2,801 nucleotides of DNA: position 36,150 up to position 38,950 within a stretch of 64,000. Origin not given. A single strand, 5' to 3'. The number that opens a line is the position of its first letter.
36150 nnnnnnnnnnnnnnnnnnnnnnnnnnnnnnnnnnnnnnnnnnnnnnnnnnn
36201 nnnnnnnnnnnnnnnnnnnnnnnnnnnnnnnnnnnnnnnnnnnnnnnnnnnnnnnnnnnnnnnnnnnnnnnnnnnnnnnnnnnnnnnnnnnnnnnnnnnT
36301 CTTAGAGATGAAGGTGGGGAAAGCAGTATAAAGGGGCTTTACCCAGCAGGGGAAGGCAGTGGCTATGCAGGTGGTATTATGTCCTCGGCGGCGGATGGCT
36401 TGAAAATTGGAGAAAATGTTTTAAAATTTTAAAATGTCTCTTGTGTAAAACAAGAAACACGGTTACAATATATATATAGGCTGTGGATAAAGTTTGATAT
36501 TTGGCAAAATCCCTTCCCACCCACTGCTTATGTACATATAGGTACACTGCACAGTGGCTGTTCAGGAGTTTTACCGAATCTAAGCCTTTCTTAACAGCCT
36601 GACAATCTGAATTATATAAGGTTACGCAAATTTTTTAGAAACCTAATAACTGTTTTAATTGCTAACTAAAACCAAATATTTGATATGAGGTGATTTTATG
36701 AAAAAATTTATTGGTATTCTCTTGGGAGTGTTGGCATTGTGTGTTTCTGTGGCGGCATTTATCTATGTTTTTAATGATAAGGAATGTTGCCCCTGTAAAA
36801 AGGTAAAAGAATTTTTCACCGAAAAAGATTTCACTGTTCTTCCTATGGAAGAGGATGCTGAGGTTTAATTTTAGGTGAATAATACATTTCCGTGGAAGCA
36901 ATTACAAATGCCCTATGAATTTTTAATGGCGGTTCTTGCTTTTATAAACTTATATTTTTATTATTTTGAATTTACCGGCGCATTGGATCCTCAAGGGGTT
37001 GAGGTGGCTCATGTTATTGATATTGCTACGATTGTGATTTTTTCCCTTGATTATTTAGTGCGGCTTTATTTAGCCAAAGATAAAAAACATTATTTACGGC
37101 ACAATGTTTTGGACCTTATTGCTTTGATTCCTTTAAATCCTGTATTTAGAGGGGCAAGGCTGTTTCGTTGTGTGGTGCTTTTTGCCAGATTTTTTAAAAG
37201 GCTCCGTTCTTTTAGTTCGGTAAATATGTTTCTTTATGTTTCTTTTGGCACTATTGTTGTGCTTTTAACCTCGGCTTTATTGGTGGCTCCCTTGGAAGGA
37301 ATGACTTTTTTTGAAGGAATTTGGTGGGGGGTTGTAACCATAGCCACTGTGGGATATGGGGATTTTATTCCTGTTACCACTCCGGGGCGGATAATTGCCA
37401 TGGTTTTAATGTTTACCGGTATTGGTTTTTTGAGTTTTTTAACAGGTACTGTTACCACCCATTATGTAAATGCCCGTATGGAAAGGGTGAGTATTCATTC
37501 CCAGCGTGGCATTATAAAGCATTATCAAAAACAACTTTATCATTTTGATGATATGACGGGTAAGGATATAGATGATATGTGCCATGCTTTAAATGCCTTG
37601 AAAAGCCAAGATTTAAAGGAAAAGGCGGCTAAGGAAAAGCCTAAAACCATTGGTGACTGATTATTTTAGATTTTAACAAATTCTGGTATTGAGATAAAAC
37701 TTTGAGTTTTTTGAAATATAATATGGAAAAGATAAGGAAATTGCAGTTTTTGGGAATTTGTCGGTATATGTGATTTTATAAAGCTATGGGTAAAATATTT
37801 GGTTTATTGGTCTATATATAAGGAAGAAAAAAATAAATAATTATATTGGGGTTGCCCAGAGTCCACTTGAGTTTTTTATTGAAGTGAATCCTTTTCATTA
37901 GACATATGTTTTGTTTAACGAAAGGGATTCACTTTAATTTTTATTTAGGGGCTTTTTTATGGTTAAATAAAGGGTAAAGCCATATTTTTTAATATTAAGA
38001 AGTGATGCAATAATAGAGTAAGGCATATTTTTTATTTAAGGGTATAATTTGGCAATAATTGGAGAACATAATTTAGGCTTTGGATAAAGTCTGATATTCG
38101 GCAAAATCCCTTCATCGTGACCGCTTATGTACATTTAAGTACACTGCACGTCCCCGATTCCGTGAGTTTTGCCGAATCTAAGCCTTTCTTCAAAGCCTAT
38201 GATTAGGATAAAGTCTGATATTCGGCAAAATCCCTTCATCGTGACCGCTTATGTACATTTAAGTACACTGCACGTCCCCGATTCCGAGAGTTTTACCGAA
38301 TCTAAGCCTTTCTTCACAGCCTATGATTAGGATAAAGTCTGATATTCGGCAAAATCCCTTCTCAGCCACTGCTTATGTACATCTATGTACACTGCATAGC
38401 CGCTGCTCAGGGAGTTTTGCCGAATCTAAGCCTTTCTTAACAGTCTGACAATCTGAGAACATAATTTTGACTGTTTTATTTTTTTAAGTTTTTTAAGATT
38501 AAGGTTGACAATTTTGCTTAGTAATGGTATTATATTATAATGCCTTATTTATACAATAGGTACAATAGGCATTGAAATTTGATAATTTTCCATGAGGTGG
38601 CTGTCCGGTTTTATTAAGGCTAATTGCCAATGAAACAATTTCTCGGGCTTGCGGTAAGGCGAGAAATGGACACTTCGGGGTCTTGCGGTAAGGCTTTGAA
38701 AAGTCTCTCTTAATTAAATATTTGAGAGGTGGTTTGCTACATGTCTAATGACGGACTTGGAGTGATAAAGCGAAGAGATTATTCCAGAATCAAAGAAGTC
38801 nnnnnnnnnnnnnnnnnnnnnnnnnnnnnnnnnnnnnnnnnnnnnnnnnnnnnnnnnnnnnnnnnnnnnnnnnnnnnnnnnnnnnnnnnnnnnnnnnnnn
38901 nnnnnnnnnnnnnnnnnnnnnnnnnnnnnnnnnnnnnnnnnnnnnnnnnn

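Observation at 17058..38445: A family of ~120 bp imperfect-palindromic interspersed repeats: at least 7 copies in 64 kb, all in one orientation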

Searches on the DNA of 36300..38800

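Call 8: search_rna_families(source=window, start=36300, end=38800, threshold=evalue, max_evalue=10, show_alignments=3)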
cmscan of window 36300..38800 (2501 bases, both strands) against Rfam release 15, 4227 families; matches with E-value up to 10: 7.
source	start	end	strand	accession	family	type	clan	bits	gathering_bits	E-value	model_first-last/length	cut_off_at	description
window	37878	37936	-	RF03601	MIR7993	Gene; miRNA;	-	24.6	100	0.19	1-138/138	no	MIR7993 microRNA precursor family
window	37879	37936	+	RF04157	MIR9486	Gene; miRNA;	-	20.9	100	0.51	1-119/119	no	MIR9486 microRNA precursor family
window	37877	37939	-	RF03933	MIR6445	Gene; miRNA;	-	19.1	100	2.1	1-117/117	no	MIR6445 microRNA precursor family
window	37828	37939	+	RF04179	BTnc049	Gene; sRNA;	-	19.1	81.9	4.4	1-111/111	no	Bacteroides sRNA BTnc049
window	37879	37938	+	RF03770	mir-125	Gene; miRNA;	-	17.5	88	6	1-84/84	no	mir-125 microRNA precursor family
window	38193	38218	+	RF01108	BMV3_UPD-PK1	Cis-reg;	-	16.4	38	7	1-26/26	no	Pseudoknot of upstream pseudoknot domain (UPD) of the 3'UTR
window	37354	37447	+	RF01498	Afu_190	Gene; snRNA; snoRNA; CD-box;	-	15.7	35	4.4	1-100/100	no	A. fumigatus snoRNA Afu_190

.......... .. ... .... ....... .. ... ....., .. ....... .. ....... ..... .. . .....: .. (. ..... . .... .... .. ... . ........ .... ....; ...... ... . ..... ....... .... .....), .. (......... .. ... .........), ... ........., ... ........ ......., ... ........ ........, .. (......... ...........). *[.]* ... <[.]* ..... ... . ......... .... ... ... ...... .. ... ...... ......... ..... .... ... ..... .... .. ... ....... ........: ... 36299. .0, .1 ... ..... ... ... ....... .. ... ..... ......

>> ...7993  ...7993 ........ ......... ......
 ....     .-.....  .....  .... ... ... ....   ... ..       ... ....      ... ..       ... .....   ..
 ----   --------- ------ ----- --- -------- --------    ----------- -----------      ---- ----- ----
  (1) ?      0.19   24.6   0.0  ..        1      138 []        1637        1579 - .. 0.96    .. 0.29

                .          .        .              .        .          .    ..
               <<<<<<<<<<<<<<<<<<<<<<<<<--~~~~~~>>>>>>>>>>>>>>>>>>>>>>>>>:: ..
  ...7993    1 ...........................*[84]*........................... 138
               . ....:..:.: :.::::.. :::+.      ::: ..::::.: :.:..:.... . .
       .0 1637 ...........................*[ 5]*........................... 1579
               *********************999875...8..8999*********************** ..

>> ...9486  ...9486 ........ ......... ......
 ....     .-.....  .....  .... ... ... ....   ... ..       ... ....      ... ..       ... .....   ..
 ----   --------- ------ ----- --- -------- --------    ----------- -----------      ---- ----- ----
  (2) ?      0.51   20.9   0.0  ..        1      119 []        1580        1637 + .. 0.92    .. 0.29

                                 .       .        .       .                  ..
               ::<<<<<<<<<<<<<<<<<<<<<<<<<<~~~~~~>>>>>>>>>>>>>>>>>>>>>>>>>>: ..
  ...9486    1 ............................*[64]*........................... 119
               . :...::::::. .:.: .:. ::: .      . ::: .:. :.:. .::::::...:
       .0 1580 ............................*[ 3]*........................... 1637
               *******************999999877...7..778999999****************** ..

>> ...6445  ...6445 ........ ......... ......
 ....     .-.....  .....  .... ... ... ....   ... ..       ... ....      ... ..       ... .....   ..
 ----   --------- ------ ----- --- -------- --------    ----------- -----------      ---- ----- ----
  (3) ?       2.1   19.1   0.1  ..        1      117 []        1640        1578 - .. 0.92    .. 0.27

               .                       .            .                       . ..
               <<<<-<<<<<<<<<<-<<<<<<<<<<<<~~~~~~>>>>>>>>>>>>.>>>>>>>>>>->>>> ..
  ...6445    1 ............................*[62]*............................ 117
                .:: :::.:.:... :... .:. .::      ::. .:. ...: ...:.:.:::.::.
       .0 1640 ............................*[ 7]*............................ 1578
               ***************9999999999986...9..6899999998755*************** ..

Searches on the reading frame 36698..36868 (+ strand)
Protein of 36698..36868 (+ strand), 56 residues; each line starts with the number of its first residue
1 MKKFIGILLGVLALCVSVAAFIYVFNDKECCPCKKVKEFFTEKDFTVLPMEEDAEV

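Call 18: find_encoding_contigs(protein=window:36698-36868:+, flank=10000, max_places=10)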
Protein window:36698-36868:+ (56 aa): 17 contigs read that carry it; 10 places shown.
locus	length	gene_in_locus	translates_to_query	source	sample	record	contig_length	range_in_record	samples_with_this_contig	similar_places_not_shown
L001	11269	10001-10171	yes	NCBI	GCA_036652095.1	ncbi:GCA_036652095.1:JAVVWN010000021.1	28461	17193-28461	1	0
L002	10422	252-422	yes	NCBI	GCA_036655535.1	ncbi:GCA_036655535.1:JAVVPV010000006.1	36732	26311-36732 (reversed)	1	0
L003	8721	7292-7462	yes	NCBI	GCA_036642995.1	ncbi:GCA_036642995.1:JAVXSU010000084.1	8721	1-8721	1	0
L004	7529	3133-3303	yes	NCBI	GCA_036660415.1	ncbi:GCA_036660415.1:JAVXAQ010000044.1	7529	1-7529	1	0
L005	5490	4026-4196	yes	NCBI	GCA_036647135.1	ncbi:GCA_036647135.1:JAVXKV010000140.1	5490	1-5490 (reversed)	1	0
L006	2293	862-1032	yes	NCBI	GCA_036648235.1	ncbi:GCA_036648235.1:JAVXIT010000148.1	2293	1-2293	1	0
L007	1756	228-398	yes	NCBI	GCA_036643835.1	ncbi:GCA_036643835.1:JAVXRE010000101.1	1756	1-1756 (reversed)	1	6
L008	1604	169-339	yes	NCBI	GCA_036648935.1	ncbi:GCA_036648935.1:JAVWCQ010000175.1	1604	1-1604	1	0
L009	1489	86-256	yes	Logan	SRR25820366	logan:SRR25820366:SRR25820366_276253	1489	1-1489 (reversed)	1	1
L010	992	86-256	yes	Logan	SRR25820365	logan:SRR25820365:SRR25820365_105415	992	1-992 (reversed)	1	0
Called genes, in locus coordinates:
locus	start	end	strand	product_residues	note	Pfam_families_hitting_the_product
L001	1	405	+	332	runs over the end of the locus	PF00528:BPD_transp_1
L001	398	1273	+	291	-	PF00528:BPD_transp_1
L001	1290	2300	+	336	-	PF00005:ABC_tran, PF08352:oligo_HPY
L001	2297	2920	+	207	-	PF00005:ABC_tran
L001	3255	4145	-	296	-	PF00892:EamA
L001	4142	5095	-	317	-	PF00892:EamA, PF03151:TPT (weak)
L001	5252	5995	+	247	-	PF01790:LGT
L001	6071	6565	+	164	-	PF01202:SKI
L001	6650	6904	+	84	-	-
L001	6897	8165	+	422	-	PF01266:DAO (weak), PF03486:HI0933_like, PF07992:Pyr_redox_2 (faint), PF13450:NAD_binding_8 (faint), PF13454:NAD_binding_9 (faint), PF13738:Pyr_redox_3, PF22780:HI0933_like_1st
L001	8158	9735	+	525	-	PF28550:DUF8436, PF07992:Pyr_redox_2 (faint), PF00890:FAD_binding_2 (faint), PF01266:DAO (faint), PF03486:HI0933_like (faint), PF21688:FAD-depend_C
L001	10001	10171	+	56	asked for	-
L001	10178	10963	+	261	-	PF00520:Ion_trans, PF07885:Ion_trans_2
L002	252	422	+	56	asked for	-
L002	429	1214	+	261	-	PF00520:Ion_trans, PF07885:Ion_trans_2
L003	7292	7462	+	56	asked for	-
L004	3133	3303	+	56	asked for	-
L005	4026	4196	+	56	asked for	-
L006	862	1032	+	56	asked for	-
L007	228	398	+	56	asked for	-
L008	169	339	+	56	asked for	-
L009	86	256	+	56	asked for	-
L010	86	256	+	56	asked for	-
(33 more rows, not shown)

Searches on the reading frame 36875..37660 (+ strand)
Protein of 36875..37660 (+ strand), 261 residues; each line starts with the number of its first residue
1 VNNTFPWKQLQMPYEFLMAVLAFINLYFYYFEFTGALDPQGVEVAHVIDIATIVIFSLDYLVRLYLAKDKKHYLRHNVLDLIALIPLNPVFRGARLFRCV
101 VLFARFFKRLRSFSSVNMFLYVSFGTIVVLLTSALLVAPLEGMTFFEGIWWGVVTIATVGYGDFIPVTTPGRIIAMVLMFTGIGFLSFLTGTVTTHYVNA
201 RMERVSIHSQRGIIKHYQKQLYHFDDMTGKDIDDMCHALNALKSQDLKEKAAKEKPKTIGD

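Call 11: search_protein_families(library=pfam, proteins=[window:36875-37660:+])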
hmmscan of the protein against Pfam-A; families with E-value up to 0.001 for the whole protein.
window:36875-37660:+ (261 aa): 2 families
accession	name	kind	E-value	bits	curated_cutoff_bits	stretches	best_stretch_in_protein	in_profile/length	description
PF07885.22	Ion_trans_2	-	2.9e-14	53.1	22.5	1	120-195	5-75/79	Ion channel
PF00520.37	Ion_trans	-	6.3e-14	52.2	25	2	13-136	3-138/241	Ion transport protein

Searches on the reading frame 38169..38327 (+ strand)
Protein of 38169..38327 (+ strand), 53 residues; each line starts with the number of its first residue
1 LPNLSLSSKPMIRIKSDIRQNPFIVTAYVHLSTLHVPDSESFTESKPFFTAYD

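Call 27: find_homologous_proteins(query=window:38169-38327:+, max_evalue=10)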
Query seq(53 aa) (53 aa): 2 proteins with E <= 10 among 2 candidates.
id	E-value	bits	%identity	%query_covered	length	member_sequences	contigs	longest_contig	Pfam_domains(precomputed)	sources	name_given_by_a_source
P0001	4.3e-10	56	78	75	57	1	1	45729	-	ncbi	ncbi:MAG: hypothetical protein RSF13_03425 [Clostridiales bacterium]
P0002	4.3e-7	47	71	77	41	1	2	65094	-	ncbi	ncbi:MAG: hypothetical protein RSC99_08995 [Clostridiales bacterium]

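Call 28: find_encoding_contigs(protein=P0001, flank=10000, max_places=10)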
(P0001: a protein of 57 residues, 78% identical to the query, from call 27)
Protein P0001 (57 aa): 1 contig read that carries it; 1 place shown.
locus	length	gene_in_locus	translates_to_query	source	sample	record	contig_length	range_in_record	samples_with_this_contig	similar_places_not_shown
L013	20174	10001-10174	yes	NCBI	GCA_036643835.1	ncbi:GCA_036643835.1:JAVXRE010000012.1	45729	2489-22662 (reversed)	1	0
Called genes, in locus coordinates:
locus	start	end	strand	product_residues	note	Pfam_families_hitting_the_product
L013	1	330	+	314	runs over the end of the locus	PF03180:Lipoprotein_9 (faint), PF13379:NMT1_2 (weak), PF09084:NMT1, PF13379:NMT1_2 (weak)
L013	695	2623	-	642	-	PF00664:ABC_membrane, PF00005:ABC_tran, PF13304:AAA_21 (faint)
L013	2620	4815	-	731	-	PF00664:ABC_membrane, PF02463:SMC_N (weak), PF00005:ABC_tran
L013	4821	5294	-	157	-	PF22381:Staph_reg_Sar_Rot (weak), PF01978:TrmB (weak), PF12802:MarR_2, PF02082:Rrf2 (faint), PF13601:HTH_34 (weak), PF01047:MarR, PF01325:Fe_dep_repress (weak), PF13412:HTH_24 (weak)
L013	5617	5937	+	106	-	-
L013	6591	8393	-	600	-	PF08439:Peptidase_M3_N, PF01432:Peptidase_M3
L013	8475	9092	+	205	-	PF03692:CxxCxxCC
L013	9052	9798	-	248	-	-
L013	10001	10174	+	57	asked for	-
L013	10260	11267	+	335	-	PF02588:YitT_membrane, PF10035:DUF2179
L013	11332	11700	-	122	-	PF13840:ACT_7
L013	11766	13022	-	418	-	PF10050:DUF2284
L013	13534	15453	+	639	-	PF02518:HATPase_c, PF00204:DNA_gyraseB, PF01751:Toprim, PF00986:DNA_gyraseB_C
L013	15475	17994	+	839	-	PF00521:DNA_topoisoIV, PF03989:DNA_gyraseA_C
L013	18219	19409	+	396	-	PF01594:AI-2E_transport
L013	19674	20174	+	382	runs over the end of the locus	PF00266:Aminotran_5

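Call 29: find_encoding_contigs(protein=P0002, flank=10000, max_places=10)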
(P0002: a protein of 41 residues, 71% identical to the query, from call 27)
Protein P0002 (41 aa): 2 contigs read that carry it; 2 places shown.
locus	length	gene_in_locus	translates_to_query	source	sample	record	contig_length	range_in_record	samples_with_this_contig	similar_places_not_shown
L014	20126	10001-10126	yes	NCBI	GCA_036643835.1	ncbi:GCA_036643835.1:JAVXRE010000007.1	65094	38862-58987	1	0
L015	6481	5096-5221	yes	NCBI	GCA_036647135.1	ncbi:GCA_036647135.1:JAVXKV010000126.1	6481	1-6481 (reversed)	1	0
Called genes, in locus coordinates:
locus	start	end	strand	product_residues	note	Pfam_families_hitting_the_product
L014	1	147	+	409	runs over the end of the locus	PF00675:Peptidase_M16, PF05193:Peptidase_M16_C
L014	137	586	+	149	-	PF00692:dUTPase, PF22769:DCD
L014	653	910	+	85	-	PF05239:PRC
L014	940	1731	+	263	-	PF01113:DapB_N, PF03447:NAD_binding_3 (weak), PF05173:DapB_C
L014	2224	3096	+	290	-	PF16924:DpaA_N, PF01262:AlaDh_PNT_C (faint), PF02826:2-Hacid_dh_C, PF01488:Shikimate_DH (weak), PF03807:F420_oxidored (weak)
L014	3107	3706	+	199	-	PF02441:Flavoprotein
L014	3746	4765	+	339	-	PF01118:Semialdhyde_dh, PF02800:Gp_dh_C (faint), PF02774:Semialdhyde_dhC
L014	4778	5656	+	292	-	PF00701:DHDPS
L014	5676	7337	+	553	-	PF00753:Lactamase_B, PF12706:Lactamase_B_2, PF22505:RNase_J_b_CASP, PF07521:RMMBL, PF17770:RNase_J_C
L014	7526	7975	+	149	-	PF11391:DUF2798 (weak)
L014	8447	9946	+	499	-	PF00474:SSF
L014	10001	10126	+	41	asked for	-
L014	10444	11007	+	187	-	-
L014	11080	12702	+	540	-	PF23571:GH3_M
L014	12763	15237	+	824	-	PF16927:HisKA_7TM, PF13492:GAF_3 (weak), PF00990:GGDEF, PF13487:HD_5, PF01966:HD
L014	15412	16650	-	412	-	PF03704:BTAD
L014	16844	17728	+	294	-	PF01841:Transglut_core, PF04473:DUF553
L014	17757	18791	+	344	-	PF00482:T2SSF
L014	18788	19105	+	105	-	-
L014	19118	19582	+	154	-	PF16152:DUF4860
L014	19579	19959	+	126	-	-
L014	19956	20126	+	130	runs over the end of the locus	-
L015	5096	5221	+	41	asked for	-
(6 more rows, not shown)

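Call 104: search_protein_families(library=ncbifam, proteins=[L013:9052-9798:-, L013:5617-5937:+, L014:10444-11007:+], max_evalue=0.01)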
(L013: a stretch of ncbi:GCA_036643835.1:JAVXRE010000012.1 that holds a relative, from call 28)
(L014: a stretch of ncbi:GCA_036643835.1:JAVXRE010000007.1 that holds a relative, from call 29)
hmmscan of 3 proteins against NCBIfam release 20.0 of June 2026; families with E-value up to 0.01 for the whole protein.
L013:9052-9798:- (248 aa): 0 families

L013:5617-5937:+ (106 aa): 6 families
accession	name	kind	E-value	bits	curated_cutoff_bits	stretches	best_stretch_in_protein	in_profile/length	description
NF047840.1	lipo_Ag473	exception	2e-05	25.3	100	1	1-100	1-97/136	Ag473 family lipoprotein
NF050142.1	PG1828_fam_lipo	equivalog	2.8e-05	24.8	50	1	1-49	1-51/59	PG1828 family lipoprotein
NF002824.0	PRK02998.1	subfamily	0.001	18.5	360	1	2-102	4-98/283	peptidylprolyl isomerase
NF052675.1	XAC1346_fam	equivalog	0.0024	18.4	120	1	8-99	8-100/108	XAC1346 family secretion chaperone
NF058647.1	lipo_LytA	equivalog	0.0041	17.3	110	0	1-102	1-94/107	acidic lipoprotein LytA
NF045774.1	cytochro_C551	exception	0.0044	17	118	0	1-49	1-49/110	cytochrome c551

L014:10444-11007:+ (187 aa): 1 family
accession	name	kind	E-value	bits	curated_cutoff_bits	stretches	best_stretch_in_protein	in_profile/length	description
TIGR04571.1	LmtA_Leptospira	exception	0.0078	16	325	1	102-175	91-165/252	lipid A Kdo2 1-phosphate O-methyltransferase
